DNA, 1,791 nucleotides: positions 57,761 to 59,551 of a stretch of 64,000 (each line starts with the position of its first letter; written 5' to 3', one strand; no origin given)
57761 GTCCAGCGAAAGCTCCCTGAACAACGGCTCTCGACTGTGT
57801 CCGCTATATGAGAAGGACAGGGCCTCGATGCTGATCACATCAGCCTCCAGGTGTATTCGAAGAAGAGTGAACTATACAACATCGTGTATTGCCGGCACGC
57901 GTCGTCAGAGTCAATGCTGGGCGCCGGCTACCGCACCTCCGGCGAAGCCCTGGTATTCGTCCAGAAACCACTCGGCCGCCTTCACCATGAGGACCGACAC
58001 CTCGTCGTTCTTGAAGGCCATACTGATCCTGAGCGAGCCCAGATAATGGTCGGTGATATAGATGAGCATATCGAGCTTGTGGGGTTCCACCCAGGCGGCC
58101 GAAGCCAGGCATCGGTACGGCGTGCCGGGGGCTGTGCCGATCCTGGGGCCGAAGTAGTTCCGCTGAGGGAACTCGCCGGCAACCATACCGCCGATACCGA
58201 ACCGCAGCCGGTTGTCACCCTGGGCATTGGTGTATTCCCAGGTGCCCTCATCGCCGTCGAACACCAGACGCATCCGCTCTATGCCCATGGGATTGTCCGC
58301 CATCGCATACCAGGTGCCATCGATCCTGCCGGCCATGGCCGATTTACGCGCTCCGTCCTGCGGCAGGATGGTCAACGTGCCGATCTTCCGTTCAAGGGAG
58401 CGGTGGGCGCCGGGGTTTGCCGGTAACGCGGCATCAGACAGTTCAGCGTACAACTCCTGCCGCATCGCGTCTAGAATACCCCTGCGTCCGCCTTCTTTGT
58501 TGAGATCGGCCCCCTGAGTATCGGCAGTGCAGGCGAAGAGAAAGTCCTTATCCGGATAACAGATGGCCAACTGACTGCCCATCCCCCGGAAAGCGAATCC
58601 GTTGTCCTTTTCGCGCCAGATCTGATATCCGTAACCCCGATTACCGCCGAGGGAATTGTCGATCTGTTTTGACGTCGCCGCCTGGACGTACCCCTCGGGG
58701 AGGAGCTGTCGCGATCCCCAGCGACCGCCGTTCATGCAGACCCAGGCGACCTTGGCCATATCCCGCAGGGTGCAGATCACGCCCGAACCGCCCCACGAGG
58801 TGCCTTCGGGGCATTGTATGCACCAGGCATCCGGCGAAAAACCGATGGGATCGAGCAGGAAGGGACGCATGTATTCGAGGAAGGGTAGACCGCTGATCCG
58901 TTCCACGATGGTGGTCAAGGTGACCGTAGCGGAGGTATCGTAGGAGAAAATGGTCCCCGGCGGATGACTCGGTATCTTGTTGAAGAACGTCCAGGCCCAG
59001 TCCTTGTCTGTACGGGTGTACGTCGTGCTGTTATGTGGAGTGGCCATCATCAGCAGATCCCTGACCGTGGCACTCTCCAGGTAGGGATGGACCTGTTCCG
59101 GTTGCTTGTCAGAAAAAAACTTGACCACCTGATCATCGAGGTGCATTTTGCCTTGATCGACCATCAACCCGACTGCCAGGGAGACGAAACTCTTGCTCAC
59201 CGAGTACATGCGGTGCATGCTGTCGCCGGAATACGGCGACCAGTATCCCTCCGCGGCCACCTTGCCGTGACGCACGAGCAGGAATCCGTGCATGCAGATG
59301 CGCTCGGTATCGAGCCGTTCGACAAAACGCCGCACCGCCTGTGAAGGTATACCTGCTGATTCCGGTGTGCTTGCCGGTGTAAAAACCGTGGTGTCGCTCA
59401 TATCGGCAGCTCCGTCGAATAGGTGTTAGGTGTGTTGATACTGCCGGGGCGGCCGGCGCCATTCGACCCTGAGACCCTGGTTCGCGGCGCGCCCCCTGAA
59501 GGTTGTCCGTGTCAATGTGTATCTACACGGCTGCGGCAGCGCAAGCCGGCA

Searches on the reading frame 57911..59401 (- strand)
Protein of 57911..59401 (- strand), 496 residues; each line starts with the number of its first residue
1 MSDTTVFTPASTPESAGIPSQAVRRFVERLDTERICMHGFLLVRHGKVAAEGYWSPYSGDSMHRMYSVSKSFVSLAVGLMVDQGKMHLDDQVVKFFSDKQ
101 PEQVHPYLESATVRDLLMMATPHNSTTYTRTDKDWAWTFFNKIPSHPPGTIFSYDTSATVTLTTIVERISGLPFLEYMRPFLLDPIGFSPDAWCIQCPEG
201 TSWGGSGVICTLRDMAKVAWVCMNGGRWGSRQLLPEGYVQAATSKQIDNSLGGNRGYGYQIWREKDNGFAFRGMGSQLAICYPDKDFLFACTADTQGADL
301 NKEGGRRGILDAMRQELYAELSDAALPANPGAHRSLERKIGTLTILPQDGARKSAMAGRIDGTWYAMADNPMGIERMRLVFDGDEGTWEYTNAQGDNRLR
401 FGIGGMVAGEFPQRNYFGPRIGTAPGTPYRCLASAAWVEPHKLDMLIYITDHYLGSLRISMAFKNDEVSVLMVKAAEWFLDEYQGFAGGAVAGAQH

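Call 3: search_protein_families(library=pfam, proteins=[window:57911-59401:-], max_evalue=0.01)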
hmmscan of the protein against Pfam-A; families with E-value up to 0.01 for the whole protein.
window:57911-59401:- (496 aa): 1 family
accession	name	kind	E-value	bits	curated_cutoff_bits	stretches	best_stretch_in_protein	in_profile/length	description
PF00144.29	Beta-lactamase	-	1.7e-27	96.9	27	1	40-298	19-313/329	Beta-lactamase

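Call 4: search_protein_families(library=ncbifam, proteins=[window:57911-59401:-], max_evalue=0.01)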
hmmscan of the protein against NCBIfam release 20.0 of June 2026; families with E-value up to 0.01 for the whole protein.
window:57911-59401:- (496 aa): 5 families
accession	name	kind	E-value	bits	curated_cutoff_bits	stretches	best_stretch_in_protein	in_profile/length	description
NF045925.1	3-sucCA_synth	equivalog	1.3e-57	195.4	800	1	10-471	29-483/498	3-succinylated cholic acid synthase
NF012102.1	blaDHA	exception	0.00025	20.2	800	1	56-190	72-205/379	DHA family class C beta-lactamase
NF038238.1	blaBUT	exception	0.0018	17.4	850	1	56-188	75-206/383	BUT family class C beta-lactamase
NF033085.1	bla_class_C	equivalog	0.0054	15.6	415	1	57-188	50-180/356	class C beta-lactamase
NF002968.0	PRK03642.1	equivalog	0.0082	15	385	0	65-187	100-236/432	penicillin binding protein PBP4B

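Call 16: search_solved_structures(query=window:57911-59401:-, max_evalue=0.001, show_alignments=1)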
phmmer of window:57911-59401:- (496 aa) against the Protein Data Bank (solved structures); distinct sequences matched with E-value up to 0.001: 34.
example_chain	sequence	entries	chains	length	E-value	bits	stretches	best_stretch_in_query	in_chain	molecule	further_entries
8dc1_A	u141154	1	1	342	4e-17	65.3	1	12-293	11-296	Lsa45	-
8rlj_A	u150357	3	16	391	8.9e-15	57.5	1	37-262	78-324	Class C beta-lactamase-related serine hydrolase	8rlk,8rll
4gb7_A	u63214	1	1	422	2e-14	56.4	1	145-284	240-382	6-aminohexanoate-dimer hydrolase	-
1wyc_A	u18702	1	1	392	1.2e-13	53.8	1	33-241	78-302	6-aminohexanoate-dimer hydrolase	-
3vwl_A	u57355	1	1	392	1.2e-13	53.8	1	33-241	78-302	6-aminohexanoate-dimer hydrolase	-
2zm0_A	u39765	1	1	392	1.2e-13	53.8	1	33-241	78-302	6-aminohexanoate-dimer hydrolase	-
3vwm_A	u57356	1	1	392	1.2e-13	53.8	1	33-241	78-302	6-aminohexanoate-dimer hydrolase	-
3vwn_X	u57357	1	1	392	1.5e-13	53.5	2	150-241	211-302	6-aminohexanoate-dimer hydrolase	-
2e8i_A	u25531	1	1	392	2.2e-13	53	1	33-241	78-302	6-aminohexanoate-dimer hydrolase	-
1wyb_A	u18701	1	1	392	2.2e-13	52.9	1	33-241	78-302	6-aminohexanoate-dimer hydrolase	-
2zly_A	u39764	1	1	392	2.2e-13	52.9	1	33-241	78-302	6-aminohexanoate-dimer hydrolase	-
2dcf_A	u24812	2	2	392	3e-13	52.5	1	33-241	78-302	6-aminohexanoate-dimer hydrolase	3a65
3vwp_A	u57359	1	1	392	3e-13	52.5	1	33-241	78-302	6-aminohexanoate-dimer hydrolase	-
2zma_A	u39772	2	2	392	3.1e-13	52.5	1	33-241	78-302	6-aminohexanoate-dimer hydrolase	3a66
3vwq_A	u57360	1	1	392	3.1e-13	52.4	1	33-241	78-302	6-aminohexanoate-dimer hydrolase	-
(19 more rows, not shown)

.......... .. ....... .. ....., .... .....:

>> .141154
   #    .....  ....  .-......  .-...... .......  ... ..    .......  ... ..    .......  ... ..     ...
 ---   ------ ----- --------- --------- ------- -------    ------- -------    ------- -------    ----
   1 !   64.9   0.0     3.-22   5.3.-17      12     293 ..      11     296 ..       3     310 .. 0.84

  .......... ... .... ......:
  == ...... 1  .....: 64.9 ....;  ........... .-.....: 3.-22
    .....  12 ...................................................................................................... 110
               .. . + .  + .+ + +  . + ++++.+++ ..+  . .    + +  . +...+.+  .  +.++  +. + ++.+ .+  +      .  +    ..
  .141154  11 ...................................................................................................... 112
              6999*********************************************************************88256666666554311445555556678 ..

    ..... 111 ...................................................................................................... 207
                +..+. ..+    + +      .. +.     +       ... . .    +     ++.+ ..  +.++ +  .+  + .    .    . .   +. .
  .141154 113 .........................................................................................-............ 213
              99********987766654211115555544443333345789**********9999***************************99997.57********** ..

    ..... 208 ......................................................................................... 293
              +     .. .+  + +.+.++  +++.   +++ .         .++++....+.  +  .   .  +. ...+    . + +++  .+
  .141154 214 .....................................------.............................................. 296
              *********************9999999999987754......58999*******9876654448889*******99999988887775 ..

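Call 18: find_homologous_proteins(query=window:57911-59401:-, max_evalue=1e-10)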
Query window:57911-59401:- (496 aa): 2195 proteins with E <= 1e-10 among 8000 candidates; the best 120 are listed.
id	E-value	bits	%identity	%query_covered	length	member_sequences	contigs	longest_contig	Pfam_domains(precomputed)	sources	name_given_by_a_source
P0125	0.0e+0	1100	93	97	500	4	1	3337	PF00144.30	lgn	-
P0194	2.6e-235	800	68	99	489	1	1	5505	PF00144.30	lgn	-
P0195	2.0e-232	790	67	99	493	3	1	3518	PF00144.30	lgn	-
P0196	2.4e-231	787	67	98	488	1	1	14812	PF00144.30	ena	-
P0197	1.8e-230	784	67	100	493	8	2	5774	PF00144.30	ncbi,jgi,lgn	ncbi:MAG: serine hydrolase domain-containing protein [Christensenellales bacterium]|jgi:CubicO group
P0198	6.6e-229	779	67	99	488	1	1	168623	PF00144.30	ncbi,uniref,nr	ncbi:serine hydrolase [Paenibacillus filicis]|uniref:Serine hydrolase n=1 Tax=Paenibacillus gyeongsa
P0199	7.5e-229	779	66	99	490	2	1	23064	PF00144.30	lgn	-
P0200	3.1e-228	777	66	99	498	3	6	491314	PF00144.30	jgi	jgi:CubicO group peptidase (beta-lactamase class C family)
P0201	8.2e-228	775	65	99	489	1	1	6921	PF00144.30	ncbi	ncbi:MAG: serine hydrolase domain-containing protein [Bacillota bacterium]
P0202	4.7e-227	773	65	100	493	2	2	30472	PF00144.30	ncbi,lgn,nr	ncbi:MAG: serine hydrolase [Firmicutes bacterium]|nr:serine hydrolase [Bacillota bacterium]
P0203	9.6e-226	768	66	99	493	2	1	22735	PF00144.30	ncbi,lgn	-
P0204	9.4e-225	765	65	99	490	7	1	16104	PF00144.30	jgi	jgi:CubicO group peptidase (beta-lactamase class C family)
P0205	1.4e-224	765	65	99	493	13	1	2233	PF00144.30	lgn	-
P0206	1.7e-224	764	65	99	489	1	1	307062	PF00144.30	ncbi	ncbi:MAG: serine hydrolase [Caldilineaceae bacterium]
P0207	2.0e-224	764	65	99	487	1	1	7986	PF00144.30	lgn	-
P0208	1.0e-223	762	63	99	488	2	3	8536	PF00144.30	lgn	-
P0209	1.0e-223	762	64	99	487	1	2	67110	PF00144.30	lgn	-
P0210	1.1e-223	762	65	98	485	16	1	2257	PF00144.30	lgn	-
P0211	1.1e-223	762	64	99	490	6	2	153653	PF00144.30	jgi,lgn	jgi:CubicO group peptidase (beta-lactamase class C family)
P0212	1.3e-223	761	65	99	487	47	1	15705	PF00144.30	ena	-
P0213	1.0e-222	758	63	99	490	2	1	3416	PF00144.30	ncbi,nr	ncbi:MAG: serine hydrolase [Bacillota bacterium]|nr:serine hydrolase [Bacillota bacterium]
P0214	1.5e-222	758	66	99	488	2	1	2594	PF00144.30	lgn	-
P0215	1.7e-222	758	65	98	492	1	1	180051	PF00144.30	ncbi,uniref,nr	ncbi:serine hydrolase domain-containing protein [Paenibacillus eucommiae]|uniref:CubicO group peptid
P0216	5.3e-222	756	66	99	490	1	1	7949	PF00144.30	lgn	-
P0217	2.6e-221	754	63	99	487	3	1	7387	PF00144.30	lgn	-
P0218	3.5e-221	753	64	99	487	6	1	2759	PF00144.30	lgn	-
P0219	4.0e-221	753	65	99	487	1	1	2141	PF00144.30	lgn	-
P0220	4.5e-221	753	64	98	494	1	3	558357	PF00144.30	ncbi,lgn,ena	-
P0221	6.3e-221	753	64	99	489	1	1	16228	PF00144.30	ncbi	-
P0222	7.6e-221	752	64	99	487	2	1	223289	PF00144.30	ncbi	ncbi:MAG: serine hydrolase [Caldilineaceae bacterium]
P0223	7.8e-221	752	64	99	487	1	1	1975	PF00144.30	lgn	-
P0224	8.2e-221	752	63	99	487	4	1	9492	PF00144.30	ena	-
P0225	9.3e-221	752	63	98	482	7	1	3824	PF00144.30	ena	-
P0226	1.2e-220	752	64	99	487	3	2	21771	PF00144.30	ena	-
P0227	1.3e-220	752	64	98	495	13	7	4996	PF00144.30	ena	-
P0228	1.3e-220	751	64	99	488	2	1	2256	PF00144.30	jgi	jgi:CubicO group peptidase (beta-lactamase class C family)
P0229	1.4e-220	751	65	99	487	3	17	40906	PF00144.30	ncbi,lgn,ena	-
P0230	1.4e-220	751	66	97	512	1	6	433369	PF00144.30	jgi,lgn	jgi:CubicO group peptidase (beta-lactamase class C family)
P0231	2.6e-220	751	63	99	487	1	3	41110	PF00144.30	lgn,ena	-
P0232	3.8e-220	750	65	98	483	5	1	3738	PF00144.30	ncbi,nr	ncbi:MAG: serine hydrolase [Clostridiaceae bacterium]|nr:serine hydrolase [Clostridiaceae bacterium]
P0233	3.9e-220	750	64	99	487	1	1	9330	PF00144.30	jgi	jgi:CubicO group peptidase (beta-lactamase class C family)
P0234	6.1e-220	749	64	99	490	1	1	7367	PF00144.30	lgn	-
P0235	8.0e-220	749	64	99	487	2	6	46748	PF00144.30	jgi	jgi:CubicO group peptidase (beta-lactamase class C family)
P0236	8.5e-220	749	64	99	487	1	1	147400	PF00144.30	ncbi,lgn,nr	ncbi:MAG: class C beta-lactamase-related serine hydrolase [Caldilinea sp. CFX5]|nr:class C beta-lact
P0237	9.2e-220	749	64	99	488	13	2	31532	PF00144.30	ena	-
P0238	1.3e-219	748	64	99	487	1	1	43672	PF00144.30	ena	-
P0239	1.5e-219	748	65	98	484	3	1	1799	PF00144.30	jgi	jgi:CubicO group peptidase (beta-lactamase class C family)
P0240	1.6e-219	748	64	98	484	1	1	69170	PF00144.30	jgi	jgi:CubicO group peptidase (beta-lactamase class C family)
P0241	1.9e-219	748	64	97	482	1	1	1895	PF00144.30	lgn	-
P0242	2.9e-219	747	64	99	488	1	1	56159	PF00144.30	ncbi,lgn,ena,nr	ncbi:MAG: serine hydrolase [Candidatus Latescibacteria bacterium]|nr:serine hydrolase [Candidatus La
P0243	3.5e-219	747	63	99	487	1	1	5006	PF00144.30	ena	-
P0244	4.1e-219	747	64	99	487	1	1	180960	PF00144.30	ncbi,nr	ncbi:MAG: serine hydrolase [Caldilineaceae bacterium]|nr:serine hydrolase [Caldilineaceae bacterium]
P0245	4.9e-219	746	64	99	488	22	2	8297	PF00144.30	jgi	-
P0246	5.1e-219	746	64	99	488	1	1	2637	PF00144.30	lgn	-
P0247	5.2e-219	746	63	99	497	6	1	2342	PF00144.30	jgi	jgi:CubicO group peptidase (beta-lactamase class C family)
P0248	5.5e-219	746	64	99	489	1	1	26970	PF00144.30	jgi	-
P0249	5.8e-219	746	63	99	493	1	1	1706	PF00144.30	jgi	jgi:CubicO group peptidase (beta-lactamase class C family)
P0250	6.6e-219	746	64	99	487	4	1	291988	PF00144.30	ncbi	ncbi:MAG: serine hydrolase [Caldilineaceae bacterium]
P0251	7.7e-219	746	63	99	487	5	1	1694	PF00144.30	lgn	-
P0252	8.0e-219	746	64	99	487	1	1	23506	PF00144.30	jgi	jgi:CubicO group peptidase (beta-lactamase class C family)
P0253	8.5e-219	746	64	99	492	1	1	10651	PF00144.30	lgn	-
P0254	9.9e-219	745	64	99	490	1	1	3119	PF00144.30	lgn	-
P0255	1.4e-218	745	64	99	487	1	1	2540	PF00144.30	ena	-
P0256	1.7e-218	745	65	99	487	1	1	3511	PF00144.30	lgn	-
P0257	2.2e-218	744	64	99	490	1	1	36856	PF00144.30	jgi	jgi:CubicO group peptidase (beta-lactamase class C family)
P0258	2.4e-218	744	63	99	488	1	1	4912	PF00144.30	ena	-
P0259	3.0e-218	744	64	99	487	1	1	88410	PF00144.30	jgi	jgi:CubicO group peptidase (beta-lactamase class C family)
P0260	3.2e-218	744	63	99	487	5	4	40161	PF00144.30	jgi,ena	-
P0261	3.6e-218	743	64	99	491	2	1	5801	PF00144.30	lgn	-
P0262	4.0e-218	743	63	99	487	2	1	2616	PF00144.30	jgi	-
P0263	4.4e-218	743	64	99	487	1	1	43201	PF00144.30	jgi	jgi:CubicO group peptidase (beta-lactamase class C family)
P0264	4.9e-218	743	64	99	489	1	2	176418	PF00144.30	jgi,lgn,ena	-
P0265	7.3e-218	742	63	99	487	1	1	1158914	PF00144.30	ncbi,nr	ncbi:MAG: serine hydrolase [Caldilineaceae bacterium]|nr:serine hydrolase [Caldilineaceae bacterium]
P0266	7.9e-218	742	63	99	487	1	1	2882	PF00144.30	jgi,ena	-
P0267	1.1e-217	742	64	99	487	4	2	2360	PF00144.30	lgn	-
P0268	1.1e-217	742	64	98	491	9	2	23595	PF00144.30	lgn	-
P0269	1.2e-217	742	64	99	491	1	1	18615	PF00144.30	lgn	-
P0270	1.4e-217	742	64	99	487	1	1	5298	PF00144.30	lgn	-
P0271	1.4e-217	742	64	99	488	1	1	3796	PF00144.30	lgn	-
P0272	1.5e-217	741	63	99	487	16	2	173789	PF00144.30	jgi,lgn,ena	jgi:CubicO group peptidase (beta-lactamase class C family)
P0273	1.8e-217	741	63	99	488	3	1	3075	PF00144.30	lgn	-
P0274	2.0e-217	741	64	98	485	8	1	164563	PF00144.30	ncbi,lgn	-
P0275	2.2e-217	741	68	91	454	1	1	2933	PF00144.30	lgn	-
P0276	2.9e-217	740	64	99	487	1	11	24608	PF00144.30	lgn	-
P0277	2.9e-217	740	63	99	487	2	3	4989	PF00144.30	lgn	-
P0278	3.2e-217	740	64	99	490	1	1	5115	PF00144.30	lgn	-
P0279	4.1e-217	740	64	99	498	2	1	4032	PF00144.30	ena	-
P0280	5.2e-217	740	63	99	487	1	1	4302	PF00144.30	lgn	-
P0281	5.4e-217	740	63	99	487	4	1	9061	PF00144.30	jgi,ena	jgi:CubicO group peptidase (beta-lactamase class C family)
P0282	5.5e-217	740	63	99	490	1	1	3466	PF00144.30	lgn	-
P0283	5.9e-217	739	64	99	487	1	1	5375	PF00144.30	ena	-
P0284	6.7e-217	739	63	99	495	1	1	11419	PF00144.30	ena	-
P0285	7.1e-217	739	63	99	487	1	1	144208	PF00144.30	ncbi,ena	-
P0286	1.1e-216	739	63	99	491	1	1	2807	PF00144.30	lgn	-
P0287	1.7e-216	738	63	99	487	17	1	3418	PF00144.30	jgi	jgi:CubicO group peptidase (beta-lactamase class C family)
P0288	1.8e-216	738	62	100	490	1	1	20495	PF00144.30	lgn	-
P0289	1.8e-216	738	63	99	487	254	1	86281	PF00144.30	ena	-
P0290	2.1e-216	738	64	99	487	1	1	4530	PF00144.30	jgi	-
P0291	2.8e-216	737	63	99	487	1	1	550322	PF00144.30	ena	-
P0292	3.0e-216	737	63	99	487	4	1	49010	PF00144.30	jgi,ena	jgi:CubicO group peptidase (beta-lactamase class C family)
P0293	3.4e-216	737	64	99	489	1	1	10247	PF00144.30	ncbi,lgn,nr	ncbi:MAG: serine hydrolase [Clostridiaceae bacterium]|nr:serine hydrolase [Clostridiaceae bacterium]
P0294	3.8e-216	737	63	99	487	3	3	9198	PF00144.30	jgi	jgi:CubicO group peptidase (beta-lactamase class C family)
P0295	4.6e-216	737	63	99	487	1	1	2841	PF00144.30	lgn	-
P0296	4.8e-216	736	63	99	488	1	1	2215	PF00144.30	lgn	-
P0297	6.6e-216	736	63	99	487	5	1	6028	PF00144.30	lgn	-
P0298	7.4e-216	736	63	99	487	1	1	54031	PF00144.30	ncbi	-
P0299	8.7e-216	736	62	99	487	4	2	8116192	PF00144.30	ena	-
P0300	1.1e-215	735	64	99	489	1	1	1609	PF00144.30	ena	-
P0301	1.4e-215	735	63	99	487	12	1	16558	PF00144.30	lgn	-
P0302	1.7e-215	735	64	98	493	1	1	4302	PF00144.30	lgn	-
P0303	1.7e-215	735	62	99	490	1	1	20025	PF00144.30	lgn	-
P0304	2.0e-215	734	63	99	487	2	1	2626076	PF00144.30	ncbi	ncbi:MAG: serine hydrolase [Caldilineaceae bacterium]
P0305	2.1e-215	734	62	99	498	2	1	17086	PF00144.30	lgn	-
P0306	2.5e-215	734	63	99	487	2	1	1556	PF00144.30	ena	-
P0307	2.8e-215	734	63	99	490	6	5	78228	PF00144.30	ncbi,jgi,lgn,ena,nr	ncbi:MAG TPA: serine hydrolase [Clostridiaceae bacterium]|nr:serine hydrolase [Clostridiaceae bacter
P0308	3.1e-215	734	62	99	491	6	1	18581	PF00144.30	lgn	-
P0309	3.6e-215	734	63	99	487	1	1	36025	PF00144.30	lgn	-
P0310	4.0e-215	733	63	99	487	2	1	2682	PF00144.30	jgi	jgi:CubicO group peptidase (beta-lactamase class C family)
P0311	4.1e-215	733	63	98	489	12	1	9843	PF00144.30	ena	-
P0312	4.5e-215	733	63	99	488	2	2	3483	PF00144.30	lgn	-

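Call 26: find_encoding_contigs(protein=P0242, flank=6000, max_places=1)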
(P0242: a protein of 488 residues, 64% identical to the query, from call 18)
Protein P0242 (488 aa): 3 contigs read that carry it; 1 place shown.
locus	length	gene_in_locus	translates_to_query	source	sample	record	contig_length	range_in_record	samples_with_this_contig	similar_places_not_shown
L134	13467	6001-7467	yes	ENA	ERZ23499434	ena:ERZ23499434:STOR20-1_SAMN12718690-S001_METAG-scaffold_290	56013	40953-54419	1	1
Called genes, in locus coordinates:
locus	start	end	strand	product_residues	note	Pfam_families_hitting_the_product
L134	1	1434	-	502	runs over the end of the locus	PF00023:Ank (faint), PF13637:Ank_4 (faint), PF13606:Ank_3 (faint), PF13857:Ank_5 (faint), PF24521:Ank_KRIT1 (faint), PF12796:Ank_2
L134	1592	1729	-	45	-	-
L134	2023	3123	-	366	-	PF01168:Ala_racemase_N, PF14031:D-ser_dehydrat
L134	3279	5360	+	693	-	PF01804:Penicil_amidase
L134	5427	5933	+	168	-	PF00293:NUDIX, PF14815:NUDIX_4 (weak)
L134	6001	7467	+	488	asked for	PF00144:Beta-lactamase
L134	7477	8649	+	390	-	PF12715:Abhydrolase_7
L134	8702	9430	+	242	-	PF00702:Hydrolase, PF13419:HAD_2, PF13242:Hydrolase_like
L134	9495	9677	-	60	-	PF01850:PIN (weak)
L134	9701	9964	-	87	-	PF04014:MazE_antitoxin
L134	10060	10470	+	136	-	PF01042:Ribonuc_L-PSP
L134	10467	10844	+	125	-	PF13474:SnoaL_3, PF12680:SnoaL_2 (weak)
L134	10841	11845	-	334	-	PF01408:GFO_IDH_MocA, PF22725:GFO_IDH_MocA_C3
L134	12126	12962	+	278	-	-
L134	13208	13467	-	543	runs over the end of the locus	PF14580:LRR_9 (weak), PF23211:LRR_LRWD1 (faint), PF12799:LRR_4 (weak), PF13855:LRR_8 (faint), PF12799:LRR_4, PF26549:Tricorn_N (weak), PF26550:Tricorn_2nd, PF26549:Tricorn_N, +2 more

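Call 27: find_encoding_contigs(protein=P0206, flank=6000, max_places=1)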
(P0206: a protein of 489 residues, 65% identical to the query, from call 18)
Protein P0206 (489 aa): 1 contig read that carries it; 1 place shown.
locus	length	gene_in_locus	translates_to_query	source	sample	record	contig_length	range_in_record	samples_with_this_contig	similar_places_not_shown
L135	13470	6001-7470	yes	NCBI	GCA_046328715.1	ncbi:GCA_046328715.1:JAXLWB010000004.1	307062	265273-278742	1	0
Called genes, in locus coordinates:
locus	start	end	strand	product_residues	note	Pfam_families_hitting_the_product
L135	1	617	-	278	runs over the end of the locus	PF02517:Rce1-like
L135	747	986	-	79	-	-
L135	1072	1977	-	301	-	PF02517:Rce1-like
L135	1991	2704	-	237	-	PF10067:DUF2306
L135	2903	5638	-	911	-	PF13401:AAA_22 (weak), PF25873:WHD_MalT, PF13424:TPR_12 (faint), PF17874:TPR_MalT, PF00196:GerE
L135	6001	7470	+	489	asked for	PF00144:Beta-lactamase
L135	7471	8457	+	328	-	-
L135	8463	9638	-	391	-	PF22244:GCE_fung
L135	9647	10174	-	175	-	PF13380:CoA_binding_2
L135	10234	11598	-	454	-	PF01053:Cys_Met_Meta_PP, PF00155:Aminotran_1_2, PF01041:DegT_DnrJ_EryC1, PF00266:Aminotran_5 (weak)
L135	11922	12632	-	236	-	PF01507:PAPS_reduct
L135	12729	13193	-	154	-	PF13241:NAD_binding_7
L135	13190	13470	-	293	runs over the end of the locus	PF00590:TP_methylase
